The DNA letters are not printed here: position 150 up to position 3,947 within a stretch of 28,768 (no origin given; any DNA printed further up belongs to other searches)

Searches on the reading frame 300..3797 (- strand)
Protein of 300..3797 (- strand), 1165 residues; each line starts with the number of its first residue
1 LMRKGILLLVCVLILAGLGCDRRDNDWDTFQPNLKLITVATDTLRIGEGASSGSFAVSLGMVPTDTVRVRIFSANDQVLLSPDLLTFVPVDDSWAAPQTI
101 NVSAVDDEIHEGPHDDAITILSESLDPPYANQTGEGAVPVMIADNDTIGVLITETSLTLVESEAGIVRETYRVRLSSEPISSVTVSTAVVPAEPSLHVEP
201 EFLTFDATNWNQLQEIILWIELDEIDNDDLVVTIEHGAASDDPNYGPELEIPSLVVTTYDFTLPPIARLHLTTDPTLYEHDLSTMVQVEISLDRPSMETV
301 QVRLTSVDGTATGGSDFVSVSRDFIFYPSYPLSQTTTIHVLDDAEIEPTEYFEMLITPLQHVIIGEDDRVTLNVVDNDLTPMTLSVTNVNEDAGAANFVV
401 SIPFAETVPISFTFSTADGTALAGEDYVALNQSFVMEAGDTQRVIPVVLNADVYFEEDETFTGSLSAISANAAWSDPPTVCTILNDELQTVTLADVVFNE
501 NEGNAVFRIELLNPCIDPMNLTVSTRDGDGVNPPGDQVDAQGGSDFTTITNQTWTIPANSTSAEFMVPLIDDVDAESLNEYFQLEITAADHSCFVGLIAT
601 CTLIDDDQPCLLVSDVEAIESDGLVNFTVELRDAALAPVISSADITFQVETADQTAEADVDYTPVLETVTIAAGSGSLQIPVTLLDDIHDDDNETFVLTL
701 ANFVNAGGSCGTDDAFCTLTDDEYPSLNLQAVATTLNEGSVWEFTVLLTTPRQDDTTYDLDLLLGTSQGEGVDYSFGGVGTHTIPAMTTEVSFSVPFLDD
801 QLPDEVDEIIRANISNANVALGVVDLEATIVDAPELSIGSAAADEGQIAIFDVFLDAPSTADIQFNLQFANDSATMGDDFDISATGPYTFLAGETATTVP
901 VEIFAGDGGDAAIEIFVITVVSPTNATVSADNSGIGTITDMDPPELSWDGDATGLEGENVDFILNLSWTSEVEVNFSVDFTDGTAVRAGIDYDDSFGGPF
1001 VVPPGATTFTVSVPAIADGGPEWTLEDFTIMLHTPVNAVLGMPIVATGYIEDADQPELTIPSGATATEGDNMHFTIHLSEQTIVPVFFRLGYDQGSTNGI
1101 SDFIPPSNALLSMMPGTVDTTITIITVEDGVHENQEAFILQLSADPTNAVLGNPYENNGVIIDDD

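Call 62: search_protein_families(library=pfam, proteins=[window:300-3797:-])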
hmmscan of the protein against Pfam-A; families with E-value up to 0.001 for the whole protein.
window:300-3797:- (1165 aa): 1 family
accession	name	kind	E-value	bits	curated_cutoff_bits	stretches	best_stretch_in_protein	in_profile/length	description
PF03160.20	Calx-beta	-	6e-50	168.7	27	5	386-477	14-108/119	Calx-beta domain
